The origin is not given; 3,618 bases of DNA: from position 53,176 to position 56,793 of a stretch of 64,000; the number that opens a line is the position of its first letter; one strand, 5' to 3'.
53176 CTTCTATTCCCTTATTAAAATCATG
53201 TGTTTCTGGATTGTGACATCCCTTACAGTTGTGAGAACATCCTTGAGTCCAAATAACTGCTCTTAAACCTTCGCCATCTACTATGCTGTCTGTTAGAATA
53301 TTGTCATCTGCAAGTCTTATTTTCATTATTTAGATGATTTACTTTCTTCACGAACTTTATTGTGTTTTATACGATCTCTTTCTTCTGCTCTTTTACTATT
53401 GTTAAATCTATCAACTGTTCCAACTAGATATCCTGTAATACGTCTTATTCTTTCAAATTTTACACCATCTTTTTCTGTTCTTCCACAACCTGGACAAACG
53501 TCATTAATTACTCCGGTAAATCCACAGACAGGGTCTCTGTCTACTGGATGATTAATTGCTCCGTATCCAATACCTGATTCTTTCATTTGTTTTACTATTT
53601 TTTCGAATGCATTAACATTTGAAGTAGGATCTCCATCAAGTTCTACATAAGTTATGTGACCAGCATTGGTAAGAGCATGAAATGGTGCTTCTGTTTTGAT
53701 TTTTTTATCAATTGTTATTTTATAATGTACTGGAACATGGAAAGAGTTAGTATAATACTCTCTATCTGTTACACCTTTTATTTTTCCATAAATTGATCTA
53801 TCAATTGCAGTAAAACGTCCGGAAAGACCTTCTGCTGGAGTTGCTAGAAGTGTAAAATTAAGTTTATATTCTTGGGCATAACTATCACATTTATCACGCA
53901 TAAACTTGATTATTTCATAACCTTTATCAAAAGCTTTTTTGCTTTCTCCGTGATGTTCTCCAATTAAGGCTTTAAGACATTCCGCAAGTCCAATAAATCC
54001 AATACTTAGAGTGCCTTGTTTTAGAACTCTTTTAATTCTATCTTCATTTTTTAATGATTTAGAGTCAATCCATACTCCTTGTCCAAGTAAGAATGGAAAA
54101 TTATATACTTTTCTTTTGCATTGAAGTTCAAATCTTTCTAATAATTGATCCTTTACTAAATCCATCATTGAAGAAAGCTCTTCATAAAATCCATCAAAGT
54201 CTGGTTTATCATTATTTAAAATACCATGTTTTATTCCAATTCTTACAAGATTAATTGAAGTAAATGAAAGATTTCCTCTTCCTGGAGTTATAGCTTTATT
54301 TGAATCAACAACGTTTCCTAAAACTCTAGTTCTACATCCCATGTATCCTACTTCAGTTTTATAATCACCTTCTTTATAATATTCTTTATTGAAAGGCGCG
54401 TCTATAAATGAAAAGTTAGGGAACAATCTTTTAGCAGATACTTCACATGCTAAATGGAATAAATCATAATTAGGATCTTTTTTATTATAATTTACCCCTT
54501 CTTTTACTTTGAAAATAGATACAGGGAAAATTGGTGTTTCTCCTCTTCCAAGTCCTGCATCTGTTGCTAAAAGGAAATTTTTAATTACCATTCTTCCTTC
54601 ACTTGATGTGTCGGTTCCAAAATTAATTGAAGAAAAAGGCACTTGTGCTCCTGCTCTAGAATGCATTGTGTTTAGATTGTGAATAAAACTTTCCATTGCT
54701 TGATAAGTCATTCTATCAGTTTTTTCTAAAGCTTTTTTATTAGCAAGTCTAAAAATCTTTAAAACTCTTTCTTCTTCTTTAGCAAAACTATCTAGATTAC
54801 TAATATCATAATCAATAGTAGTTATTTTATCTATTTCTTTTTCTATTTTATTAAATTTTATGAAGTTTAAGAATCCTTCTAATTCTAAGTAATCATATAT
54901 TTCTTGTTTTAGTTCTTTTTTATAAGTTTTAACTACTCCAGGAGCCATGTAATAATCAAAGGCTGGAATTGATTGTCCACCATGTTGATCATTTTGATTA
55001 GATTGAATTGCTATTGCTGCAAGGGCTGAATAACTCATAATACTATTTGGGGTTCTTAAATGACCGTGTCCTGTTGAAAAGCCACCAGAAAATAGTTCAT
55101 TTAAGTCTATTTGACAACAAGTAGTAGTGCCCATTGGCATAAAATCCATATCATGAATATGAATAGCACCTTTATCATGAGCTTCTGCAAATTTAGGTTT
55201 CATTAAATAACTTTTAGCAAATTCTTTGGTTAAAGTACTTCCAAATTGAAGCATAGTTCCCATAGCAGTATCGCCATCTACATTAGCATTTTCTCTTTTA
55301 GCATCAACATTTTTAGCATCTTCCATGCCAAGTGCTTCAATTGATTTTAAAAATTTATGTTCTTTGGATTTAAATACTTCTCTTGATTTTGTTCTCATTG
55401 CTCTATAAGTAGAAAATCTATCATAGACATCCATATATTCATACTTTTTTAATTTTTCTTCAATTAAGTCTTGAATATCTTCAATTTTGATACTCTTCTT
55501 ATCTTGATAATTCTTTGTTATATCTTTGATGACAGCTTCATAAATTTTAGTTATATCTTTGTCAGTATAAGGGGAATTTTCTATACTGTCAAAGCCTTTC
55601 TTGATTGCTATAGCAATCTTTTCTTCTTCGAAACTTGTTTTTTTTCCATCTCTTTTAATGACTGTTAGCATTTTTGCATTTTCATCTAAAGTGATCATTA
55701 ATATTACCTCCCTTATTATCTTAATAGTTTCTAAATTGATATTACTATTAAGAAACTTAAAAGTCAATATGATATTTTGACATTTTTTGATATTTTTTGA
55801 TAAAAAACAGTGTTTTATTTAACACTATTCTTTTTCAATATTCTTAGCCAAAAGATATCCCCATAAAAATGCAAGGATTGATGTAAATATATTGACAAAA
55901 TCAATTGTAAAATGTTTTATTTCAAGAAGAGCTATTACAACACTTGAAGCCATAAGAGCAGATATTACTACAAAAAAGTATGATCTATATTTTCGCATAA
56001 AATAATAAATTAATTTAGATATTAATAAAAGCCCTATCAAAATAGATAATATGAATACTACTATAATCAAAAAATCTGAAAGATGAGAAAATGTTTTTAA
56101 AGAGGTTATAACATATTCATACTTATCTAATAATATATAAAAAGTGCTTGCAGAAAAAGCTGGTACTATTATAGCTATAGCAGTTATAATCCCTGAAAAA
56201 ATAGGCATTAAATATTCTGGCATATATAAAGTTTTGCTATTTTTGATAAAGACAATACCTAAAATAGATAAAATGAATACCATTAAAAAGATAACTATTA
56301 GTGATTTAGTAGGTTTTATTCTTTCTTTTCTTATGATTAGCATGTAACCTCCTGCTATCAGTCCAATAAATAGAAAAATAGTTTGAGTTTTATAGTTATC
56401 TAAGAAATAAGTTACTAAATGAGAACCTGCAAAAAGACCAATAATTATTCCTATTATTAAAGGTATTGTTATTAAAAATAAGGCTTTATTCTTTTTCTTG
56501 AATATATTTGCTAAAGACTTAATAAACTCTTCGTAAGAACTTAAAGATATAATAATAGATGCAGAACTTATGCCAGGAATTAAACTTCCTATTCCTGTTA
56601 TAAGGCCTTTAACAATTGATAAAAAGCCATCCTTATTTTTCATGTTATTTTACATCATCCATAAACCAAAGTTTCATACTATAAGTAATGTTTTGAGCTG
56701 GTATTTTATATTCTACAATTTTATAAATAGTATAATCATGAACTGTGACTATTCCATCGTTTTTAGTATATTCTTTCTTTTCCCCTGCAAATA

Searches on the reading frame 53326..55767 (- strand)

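Call 70: search_protein_families(library=pfam, proteins=[window:53326-55767:-], max_evalue=0.0001)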
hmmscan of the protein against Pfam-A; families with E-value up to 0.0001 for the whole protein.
window:53326-55767:- (813 aa): 2 families
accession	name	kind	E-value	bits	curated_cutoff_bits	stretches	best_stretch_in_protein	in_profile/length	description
PF13597.11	NRDD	-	7.6e-197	655.8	26.2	1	159-802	1-562/562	Anaerobic ribonucleoside-triphosphate reductase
PF03477.21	ATP-cone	-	9.4e-16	58.6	25.8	1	35-126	2-87/88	ATP cone domain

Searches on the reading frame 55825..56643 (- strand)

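Call 72: search_protein_families(library=pfam, proteins=[window:55825-56643:-], max_evalue=0.0001)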
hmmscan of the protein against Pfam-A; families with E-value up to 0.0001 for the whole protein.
window:55825-56643:- (272 aa): 1 family
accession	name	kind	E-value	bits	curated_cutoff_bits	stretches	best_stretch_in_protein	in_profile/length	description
PF04018.18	VCA0040-like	-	8.1e-26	91.5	26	1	17-236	2-226/246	Undecaprenyl phosphate translocase-like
